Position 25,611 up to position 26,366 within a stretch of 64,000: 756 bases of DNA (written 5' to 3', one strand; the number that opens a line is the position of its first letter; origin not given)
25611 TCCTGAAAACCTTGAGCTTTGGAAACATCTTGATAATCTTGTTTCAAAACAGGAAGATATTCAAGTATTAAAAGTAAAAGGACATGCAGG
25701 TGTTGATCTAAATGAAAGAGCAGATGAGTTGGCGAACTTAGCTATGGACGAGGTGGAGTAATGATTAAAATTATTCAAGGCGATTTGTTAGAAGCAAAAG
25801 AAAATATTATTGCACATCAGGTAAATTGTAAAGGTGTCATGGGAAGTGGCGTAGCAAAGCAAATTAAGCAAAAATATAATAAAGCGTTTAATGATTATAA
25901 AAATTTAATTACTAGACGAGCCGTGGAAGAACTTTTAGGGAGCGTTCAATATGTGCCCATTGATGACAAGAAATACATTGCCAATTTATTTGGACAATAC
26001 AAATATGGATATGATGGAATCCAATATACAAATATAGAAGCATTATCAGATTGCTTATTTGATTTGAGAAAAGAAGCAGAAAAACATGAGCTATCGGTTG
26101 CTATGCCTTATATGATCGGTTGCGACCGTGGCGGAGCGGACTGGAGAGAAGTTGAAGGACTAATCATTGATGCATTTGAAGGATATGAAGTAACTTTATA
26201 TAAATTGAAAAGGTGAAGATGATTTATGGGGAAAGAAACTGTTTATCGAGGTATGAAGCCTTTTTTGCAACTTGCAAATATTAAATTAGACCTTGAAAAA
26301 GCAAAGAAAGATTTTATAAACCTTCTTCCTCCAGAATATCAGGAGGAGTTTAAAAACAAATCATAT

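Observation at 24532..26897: Contiguous NADAR - RNase H - macro domain - nucleotidyltransferase cassette: candidate ADP-ribosylation/ADPR-signal counter-defence module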

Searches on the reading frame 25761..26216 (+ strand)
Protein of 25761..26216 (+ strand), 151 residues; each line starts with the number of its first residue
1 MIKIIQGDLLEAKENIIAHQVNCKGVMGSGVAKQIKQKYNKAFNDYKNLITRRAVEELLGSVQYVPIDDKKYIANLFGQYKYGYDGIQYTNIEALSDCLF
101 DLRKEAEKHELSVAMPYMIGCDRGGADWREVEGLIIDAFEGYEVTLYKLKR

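Call 3: search_protein_families(library=pfam, proteins=[window:25761-26216:+], max_evalue=0.01)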
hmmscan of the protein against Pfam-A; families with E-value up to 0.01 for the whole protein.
window:25761-26216:+ (151 aa): 1 family
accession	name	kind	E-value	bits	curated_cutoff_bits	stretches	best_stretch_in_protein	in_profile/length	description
PF01661.27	Macro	-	3.6e-09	37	22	1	19-132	2-115/118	Macro domain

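Call 4: search_protein_families(library=phrogs, proteins=[window:25761-26216:+], max_evalue=0.001)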
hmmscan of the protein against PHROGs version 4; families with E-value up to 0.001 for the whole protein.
window:25761-26216:+ (151 aa): 2 families
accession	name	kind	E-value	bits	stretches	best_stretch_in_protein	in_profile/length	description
phrog_335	-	other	2.2e-44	153.3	1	1-150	55-204/422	phosphatase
phrog_30914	-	unknown function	3.2e-10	40.5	1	1-137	1-135/371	-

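Call 6: search_protein_families(library=ncbifam, proteins=[window:25761-26216:+], max_evalue=0.01)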
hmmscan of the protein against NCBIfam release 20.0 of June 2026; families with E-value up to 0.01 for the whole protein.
window:25761-26216:+ (151 aa): 2 families
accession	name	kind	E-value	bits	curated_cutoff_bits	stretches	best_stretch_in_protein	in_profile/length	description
NF048014.1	antitoxin_DarG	equivalog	1.6e-20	73.7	250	1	2-148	1-147/338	type II toxin-antitoxin system antitoxin DNA ADP-ribosyl glycohydrolase DarG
NF001666.0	PRK00431.2-2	equivalog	0.00033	20.6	246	1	2-38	3-39/164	ADP-ribose-binding protein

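Call 8: search_dna_similar(query=window:25761-26216:+, collection=phages, mode=protein, max_rows=40)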
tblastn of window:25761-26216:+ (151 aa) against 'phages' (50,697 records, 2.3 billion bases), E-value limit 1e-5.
Records with a match: 1578; places in all: 1581; records where one place covers at least 80% of the query: 1570.
Best place of each record, by identity: 60-80% 6; <60% 1572.
By first word of the organism name: Escherichia 633; Pseudomonas 179; Rheinheimera 115; Salmonella 111; Shigella 81; Klebsiella 62; Vibrio 56; Bacillus 40; Cronobacter 30; Enterobacteria 29; and 47 more.
By host as written in the record: Escherichia coli 226; - 137; Rheinheimera sp. BAL341 115; Pseudomonas aeruginosa 50; Escherichia coli K-12 MG1655 44; Escherichia coli O157:H7 34; Klebsiella pneumoniae 31; Vibrio harveyi BAA-1116 30; and 388 more.
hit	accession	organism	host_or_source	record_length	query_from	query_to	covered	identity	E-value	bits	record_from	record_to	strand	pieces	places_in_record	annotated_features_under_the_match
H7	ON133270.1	Bacillus phage 2S-4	Rosselomorea vietnamensis FJAT-46955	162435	1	151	100%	62.6%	4e-57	196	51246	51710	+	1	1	none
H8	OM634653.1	Bacillus phage vB_BsuS_PJN02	Bacillus subtilis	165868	1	151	100%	62.6%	7e-57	196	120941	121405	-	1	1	macro domain protein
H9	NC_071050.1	Bacillus phage vB_BsuS_PJN02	Bacillus subtilis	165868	1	151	100%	62.6%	7e-57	196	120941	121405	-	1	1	phosphatase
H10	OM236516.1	Bacillus phage FADO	Bacillus subtilis BEST7003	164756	1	151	100%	60.6%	2e-55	191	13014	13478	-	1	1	ADP-ribose 1''-phosphate phophatase related protein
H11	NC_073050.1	Bacillus phage FADO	Bacillus subtilis BEST7003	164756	1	151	100%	60.6%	2e-55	191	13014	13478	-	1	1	ADP-ribose 1''-phosphate phophatase related protein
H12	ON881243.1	Bacillus phage PK-3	Bacillus sp.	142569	1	151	100%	60.6%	5e-55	190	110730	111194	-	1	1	macro domain-containing protein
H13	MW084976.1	Bacillus phage Kirov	Bacillus cereus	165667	1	149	99%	58.8%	3e-47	168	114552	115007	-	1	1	macro domain containing protein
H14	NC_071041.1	Bacillus phage Kirov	Bacillus cereus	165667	1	149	99%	58.8%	3e-47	168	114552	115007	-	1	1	macro domain containing protein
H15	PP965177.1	Bacillus phage KoopaTroopa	Bacillus thuringiensis serovar kurstaki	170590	1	148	98%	58.4%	3e-44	160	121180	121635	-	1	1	DNA binding protein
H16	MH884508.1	Bacillus phage vB_BcoS-136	Bacillus cohnii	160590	1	151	100%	57.1%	7e-52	181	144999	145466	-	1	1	macro domain protein | hypothetical protein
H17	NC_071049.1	Bacillus phage vB_BcoS-136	Bacillus cohnii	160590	1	151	100%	57.1%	7e-52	181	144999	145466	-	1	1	phosphatase | hypothetical protein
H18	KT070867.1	Bacillus phage PBC2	Bacillus cereus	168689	1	149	99%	56.9%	5e-45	162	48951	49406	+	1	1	hypothetical protein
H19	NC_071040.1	Bacillus phage PBC2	Bacillus cereus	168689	1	149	99%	56.9%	5e-45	162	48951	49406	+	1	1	phosphatase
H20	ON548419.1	Bacillus phage vB_BanS-Thrax3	Bacillus anthracis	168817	1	149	99%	56.9%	5e-45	162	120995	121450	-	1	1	macro domain-containing protein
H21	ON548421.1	Bacillus phage vB_BanS-Thrax5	Bacillus anthracis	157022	1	150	99%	56.4%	5e-43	156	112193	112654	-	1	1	macro domain-containing protein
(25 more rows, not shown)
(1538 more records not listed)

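Call 9: get_annotated_region(hit=H8, flank=5000)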
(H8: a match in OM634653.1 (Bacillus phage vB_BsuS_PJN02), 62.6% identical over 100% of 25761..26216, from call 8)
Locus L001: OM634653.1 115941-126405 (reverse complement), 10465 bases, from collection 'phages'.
description: Bacillus phage vB_BsuS_PJN02, complete genome.
organism: Bacillus phage vB_BsuS_PJN02 (NCBI taxid 2920374)
taxonomy: Viruses; Duplodnaviria; Heunggongvirae; Uroviricota; Caudoviricetes; Zhangjivirus; Zhangjivirus PJN02
host: Bacillus subtilis; source: waste water; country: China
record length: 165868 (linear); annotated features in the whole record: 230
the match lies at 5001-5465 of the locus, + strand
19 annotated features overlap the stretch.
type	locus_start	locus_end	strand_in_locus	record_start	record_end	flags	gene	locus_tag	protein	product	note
CDS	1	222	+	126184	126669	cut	-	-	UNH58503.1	hypothetical protein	-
CDS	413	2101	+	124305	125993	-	-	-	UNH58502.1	putative single-strand DNA-specific exonuclease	putative SPBc2 prophage-derived single-strand DNA-specific exonuclease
CDS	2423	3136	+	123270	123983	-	-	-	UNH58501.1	GTP pyrophosphokinase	-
CDS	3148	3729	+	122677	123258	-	-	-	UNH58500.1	exonuclease-like protein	-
CDS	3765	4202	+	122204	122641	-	-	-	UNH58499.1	hypothetical protein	-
CDS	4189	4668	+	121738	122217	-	-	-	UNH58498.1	NADAR family protein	-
CDS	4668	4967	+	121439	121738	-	-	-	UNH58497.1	hypothetical protein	-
CDS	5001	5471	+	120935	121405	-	-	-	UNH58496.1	macro domain protein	-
CDS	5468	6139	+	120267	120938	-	-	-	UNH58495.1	hypothetical protein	-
CDS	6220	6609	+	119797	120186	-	-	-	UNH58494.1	hypothetical protein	-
CDS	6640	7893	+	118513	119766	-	-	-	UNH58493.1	glutathionylspermidine synthase family protein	-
CDS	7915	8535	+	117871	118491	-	-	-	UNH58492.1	poly-gamma-glutamate hydrolase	-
CDS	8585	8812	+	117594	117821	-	-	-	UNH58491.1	hypothetical protein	-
CDS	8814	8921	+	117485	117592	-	-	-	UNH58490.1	hypothetical protein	-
CDS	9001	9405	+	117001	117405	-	-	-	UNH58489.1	hypothetical protein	-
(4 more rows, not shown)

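Call 10: get_annotated_region(hit=H10, flank=5000)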
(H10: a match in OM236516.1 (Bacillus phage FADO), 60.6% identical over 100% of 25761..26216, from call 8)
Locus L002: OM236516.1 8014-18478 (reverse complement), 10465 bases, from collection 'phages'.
description: Bacillus phage FADO, complete genome.
organism: Bacillus phage FADO (NCBI taxid 2917160)
taxonomy: Viruses; Duplodnaviria; Heunggongvirae; Uroviricota; Caudoviricetes
host: Bacillus subtilis BEST7003; source: soil; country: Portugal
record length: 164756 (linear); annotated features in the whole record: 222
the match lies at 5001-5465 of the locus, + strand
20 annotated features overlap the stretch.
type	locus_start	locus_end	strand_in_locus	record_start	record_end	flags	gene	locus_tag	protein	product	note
CDS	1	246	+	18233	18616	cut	-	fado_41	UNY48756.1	hypothetical protein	-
CDS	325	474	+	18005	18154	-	-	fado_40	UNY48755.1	hypothetical protein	-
CDS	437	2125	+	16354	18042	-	-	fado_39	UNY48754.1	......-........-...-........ exonuclease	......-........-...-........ exonuclease RecJ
CDS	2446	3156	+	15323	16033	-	-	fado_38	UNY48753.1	GTP pyrophosphokinase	GTP pyrophosphokinase, (p)ppGpp synthetase I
CDS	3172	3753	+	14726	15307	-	-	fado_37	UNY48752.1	exodeoxyribonuclease VIII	-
CDS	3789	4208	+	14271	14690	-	-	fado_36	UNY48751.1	hypothetical protein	-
CDS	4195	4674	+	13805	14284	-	-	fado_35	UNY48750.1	hypothetical protein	Phage protein COG3236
CDS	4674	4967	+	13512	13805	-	-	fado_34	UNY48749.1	hypothetical protein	-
CDS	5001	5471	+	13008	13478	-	-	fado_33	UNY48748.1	ADP-ribose 1''-phosphate phophatase related protein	-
CDS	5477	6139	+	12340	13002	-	-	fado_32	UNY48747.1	hypothetical protein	-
CDS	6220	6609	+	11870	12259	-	-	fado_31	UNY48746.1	hypothetical protein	-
CDS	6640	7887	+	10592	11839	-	-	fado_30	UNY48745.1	glutathionylspermidine synthase group 2-like protein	Similarity with glutathionylspermidine synthase, group 2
CDS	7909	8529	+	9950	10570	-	-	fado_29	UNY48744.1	hypothetical protein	-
CDS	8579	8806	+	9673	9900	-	-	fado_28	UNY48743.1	hypothetical protein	-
CDS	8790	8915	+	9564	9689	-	-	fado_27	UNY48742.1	hypothetical protein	-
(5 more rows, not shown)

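Call 11: get_annotated_region(hit=H13, flank=5000)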
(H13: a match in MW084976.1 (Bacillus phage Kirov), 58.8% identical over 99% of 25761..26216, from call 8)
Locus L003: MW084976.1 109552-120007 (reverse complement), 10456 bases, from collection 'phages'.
description: Bacillus phage Kirov, complete genome.
organism: Bacillus phage Kirov (NCBI taxid 2783539)
taxonomy: Viruses; Duplodnaviria; Heunggongvirae; Uroviricota; Caudoviricetes; Andregratiavirinae; Kirovvirus; Kirovvirus kirov
host: Bacillus cereus; source: soil; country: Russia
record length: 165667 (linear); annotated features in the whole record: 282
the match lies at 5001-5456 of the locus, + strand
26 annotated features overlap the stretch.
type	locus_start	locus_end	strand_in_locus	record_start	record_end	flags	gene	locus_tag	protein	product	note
CDS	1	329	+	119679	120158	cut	-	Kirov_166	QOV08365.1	hypothetical protein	-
CDS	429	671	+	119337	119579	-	-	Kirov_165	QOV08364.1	hypothetical protein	-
CDS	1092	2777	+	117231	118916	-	-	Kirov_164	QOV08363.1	RecJ-type single-stranded DNA-specific exonuclease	-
CDS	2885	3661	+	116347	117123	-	-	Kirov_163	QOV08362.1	SpoT-like bifunctional (p)ppGpp synthase/hydrolase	-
CDS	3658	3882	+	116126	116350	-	-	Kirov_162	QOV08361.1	hypothetical protein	-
CDS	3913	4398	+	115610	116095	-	-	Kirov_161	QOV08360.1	hypothetical protein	-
CDS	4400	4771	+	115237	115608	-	-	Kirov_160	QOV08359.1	hypothetical protein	-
CDS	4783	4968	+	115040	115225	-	-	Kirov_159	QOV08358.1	hypothetical protein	-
CDS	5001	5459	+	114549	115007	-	-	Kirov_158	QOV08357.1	macro domain containing protein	-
CDS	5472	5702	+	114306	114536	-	-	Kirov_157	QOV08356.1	hypothetical protein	-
CDS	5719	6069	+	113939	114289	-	-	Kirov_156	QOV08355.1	signal peptide-containing lipoprotein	-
CDS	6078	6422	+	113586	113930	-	-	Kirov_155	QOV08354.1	signal peptide-containing lipoprotein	-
CDS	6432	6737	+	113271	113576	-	-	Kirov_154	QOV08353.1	hypothetical protein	-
CDS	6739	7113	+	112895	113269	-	-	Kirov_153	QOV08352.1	hypothetical protein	-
CDS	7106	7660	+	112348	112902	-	-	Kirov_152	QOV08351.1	GIY-YIG endonuclease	-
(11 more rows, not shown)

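Call 12: search_solved_structures(query=window:25761-26216:+, max_evalue=0.01, show_alignments=3)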
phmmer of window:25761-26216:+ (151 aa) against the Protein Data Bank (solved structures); distinct sequences matched with E-value up to 0.01: 14.
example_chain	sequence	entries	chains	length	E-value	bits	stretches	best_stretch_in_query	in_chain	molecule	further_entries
5m3i_A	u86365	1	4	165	5.3e-13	52.3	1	3-140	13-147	RNase III inhibitor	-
2afc_A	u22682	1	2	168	3.7e-11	46.3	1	15-143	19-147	conserved hypothetical protein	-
2fg1_A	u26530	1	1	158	3.8e-11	46.3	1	15-142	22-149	conserved hypothetical protein BT1257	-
5m31_A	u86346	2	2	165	5.2e-10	42.6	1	1-147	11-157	Appr-1-p processing domain protein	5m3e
5e3b_A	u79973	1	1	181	1.1e-09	41.6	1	15-147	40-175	Macrodomain protein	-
6lfu_A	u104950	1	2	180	1.4e-05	28.2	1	3-66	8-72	ADP-ribose 1''-phosphate phosphatase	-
6lft_A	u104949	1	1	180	1.5e-05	28.1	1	3-67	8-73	ADP-ribose 1''-phosphate phosphatase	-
6lfq_A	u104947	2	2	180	2.9e-05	27.2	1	3-67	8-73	ADP-ribose 1''-phosphate phosphatase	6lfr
6lfs_A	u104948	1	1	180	0.00065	22.8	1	4-67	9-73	ADP-ribose 1''-phosphate phosphatase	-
7omu_AAA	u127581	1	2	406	0.0063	19.6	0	3-50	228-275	Macro domain-containing protein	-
4j5r_A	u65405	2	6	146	0.0081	19.2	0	3-145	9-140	O-acetyl-ADP-ribose deacetylase 1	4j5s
4j5q_A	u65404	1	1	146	0.0082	19.2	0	3-145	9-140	O-acetyl-ADP-ribose deacetylase 1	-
2eee_A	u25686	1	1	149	0.0088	19.1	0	3-145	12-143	Uncharacterized protein C6orf130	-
2l8r_A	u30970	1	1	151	0.0093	19.1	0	3-145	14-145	Uncharacterized protein C6orf130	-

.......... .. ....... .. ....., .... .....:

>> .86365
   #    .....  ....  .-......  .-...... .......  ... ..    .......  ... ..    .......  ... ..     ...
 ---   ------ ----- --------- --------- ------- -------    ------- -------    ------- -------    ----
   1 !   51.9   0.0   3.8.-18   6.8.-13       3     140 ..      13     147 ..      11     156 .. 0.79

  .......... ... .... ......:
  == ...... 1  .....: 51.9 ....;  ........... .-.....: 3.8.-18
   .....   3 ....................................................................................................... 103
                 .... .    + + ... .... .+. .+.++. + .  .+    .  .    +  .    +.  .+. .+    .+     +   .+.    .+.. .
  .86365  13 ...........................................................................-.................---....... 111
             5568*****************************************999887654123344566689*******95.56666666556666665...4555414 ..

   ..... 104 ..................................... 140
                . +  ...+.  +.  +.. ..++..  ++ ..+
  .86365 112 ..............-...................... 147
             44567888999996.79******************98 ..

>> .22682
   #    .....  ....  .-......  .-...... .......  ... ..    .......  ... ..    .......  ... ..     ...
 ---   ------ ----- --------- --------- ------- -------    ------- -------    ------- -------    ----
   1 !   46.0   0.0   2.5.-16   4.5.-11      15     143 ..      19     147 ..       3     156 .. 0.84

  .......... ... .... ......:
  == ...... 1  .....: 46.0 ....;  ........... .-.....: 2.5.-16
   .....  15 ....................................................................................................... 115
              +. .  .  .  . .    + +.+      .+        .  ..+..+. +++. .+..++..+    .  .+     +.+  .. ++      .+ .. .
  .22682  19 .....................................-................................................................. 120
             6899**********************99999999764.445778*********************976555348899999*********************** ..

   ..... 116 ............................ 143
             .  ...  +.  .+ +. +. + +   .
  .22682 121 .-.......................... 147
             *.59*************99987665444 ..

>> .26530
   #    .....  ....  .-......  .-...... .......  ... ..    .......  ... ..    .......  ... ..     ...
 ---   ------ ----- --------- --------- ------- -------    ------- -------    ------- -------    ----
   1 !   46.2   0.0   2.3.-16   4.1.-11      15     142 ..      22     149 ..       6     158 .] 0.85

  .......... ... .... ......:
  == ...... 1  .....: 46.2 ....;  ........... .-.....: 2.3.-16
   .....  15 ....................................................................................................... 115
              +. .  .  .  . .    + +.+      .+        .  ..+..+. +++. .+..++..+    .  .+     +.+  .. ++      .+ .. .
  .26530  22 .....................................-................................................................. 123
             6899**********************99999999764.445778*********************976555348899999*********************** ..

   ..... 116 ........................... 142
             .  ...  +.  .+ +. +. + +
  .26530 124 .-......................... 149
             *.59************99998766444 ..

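Call 33: search_protein_families(library=pfam, proteins=[L001:5468-6139:+], max_evalue=10)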
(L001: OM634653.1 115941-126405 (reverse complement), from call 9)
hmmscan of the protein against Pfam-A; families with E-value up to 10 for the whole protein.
L001:5468-6139:+ (223 aa): 0 families

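Call 52: search_solved_structures(query=A4, max_evalue=0.01, show_alignments=5)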
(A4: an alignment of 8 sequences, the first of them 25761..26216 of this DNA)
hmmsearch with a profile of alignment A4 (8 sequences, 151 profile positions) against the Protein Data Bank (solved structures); distinct sequences matched with E-value up to 0.01: 19.
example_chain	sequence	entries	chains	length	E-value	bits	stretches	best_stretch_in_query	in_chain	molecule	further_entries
2afc_A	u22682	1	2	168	2.5e-17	66.6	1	15-150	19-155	conserved hypothetical protein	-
2fg1_A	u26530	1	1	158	2.5e-17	66.6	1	15-150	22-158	conserved hypothetical protein BT1257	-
5m3i_A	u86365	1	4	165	5.3e-16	62.3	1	1-142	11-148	RNase III inhibitor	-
5e3b_A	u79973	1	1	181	4.2e-15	59.4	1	15-148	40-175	Macrodomain protein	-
6lfu_A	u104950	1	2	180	4.8e-14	56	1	2-114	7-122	ADP-ribose 1''-phosphate phosphatase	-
5m31_A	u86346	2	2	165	1.3e-13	54.6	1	1-144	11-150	Appr-1-p processing domain protein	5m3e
6lft_A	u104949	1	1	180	2.3e-13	53.8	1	2-114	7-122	ADP-ribose 1''-phosphate phosphatase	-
6lfq_A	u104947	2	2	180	3.3e-13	53.2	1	2-114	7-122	ADP-ribose 1''-phosphate phosphatase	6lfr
6lfs_A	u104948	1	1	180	1e-11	48.4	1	2-113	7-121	ADP-ribose 1''-phosphate phosphatase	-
7omu_AAA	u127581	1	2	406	6.8e-09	39.2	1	3-139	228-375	Macro domain-containing protein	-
4j5r_A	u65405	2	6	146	4.2e-08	36.7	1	2-150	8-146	O-acetyl-ADP-ribose deacetylase 1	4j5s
4j5q_A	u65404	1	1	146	4.3e-08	36.6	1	2-150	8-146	O-acetyl-ADP-ribose deacetylase 1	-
2eee_A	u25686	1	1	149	4.7e-08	36.5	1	2-150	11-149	Uncharacterized protein C6orf130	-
2l8r_A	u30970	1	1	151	4.9e-08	36.5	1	2-150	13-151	Uncharacterized protein C6orf130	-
2lgr_A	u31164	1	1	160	6.1e-08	36.1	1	2-150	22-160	Uncharacterized protein C6orf130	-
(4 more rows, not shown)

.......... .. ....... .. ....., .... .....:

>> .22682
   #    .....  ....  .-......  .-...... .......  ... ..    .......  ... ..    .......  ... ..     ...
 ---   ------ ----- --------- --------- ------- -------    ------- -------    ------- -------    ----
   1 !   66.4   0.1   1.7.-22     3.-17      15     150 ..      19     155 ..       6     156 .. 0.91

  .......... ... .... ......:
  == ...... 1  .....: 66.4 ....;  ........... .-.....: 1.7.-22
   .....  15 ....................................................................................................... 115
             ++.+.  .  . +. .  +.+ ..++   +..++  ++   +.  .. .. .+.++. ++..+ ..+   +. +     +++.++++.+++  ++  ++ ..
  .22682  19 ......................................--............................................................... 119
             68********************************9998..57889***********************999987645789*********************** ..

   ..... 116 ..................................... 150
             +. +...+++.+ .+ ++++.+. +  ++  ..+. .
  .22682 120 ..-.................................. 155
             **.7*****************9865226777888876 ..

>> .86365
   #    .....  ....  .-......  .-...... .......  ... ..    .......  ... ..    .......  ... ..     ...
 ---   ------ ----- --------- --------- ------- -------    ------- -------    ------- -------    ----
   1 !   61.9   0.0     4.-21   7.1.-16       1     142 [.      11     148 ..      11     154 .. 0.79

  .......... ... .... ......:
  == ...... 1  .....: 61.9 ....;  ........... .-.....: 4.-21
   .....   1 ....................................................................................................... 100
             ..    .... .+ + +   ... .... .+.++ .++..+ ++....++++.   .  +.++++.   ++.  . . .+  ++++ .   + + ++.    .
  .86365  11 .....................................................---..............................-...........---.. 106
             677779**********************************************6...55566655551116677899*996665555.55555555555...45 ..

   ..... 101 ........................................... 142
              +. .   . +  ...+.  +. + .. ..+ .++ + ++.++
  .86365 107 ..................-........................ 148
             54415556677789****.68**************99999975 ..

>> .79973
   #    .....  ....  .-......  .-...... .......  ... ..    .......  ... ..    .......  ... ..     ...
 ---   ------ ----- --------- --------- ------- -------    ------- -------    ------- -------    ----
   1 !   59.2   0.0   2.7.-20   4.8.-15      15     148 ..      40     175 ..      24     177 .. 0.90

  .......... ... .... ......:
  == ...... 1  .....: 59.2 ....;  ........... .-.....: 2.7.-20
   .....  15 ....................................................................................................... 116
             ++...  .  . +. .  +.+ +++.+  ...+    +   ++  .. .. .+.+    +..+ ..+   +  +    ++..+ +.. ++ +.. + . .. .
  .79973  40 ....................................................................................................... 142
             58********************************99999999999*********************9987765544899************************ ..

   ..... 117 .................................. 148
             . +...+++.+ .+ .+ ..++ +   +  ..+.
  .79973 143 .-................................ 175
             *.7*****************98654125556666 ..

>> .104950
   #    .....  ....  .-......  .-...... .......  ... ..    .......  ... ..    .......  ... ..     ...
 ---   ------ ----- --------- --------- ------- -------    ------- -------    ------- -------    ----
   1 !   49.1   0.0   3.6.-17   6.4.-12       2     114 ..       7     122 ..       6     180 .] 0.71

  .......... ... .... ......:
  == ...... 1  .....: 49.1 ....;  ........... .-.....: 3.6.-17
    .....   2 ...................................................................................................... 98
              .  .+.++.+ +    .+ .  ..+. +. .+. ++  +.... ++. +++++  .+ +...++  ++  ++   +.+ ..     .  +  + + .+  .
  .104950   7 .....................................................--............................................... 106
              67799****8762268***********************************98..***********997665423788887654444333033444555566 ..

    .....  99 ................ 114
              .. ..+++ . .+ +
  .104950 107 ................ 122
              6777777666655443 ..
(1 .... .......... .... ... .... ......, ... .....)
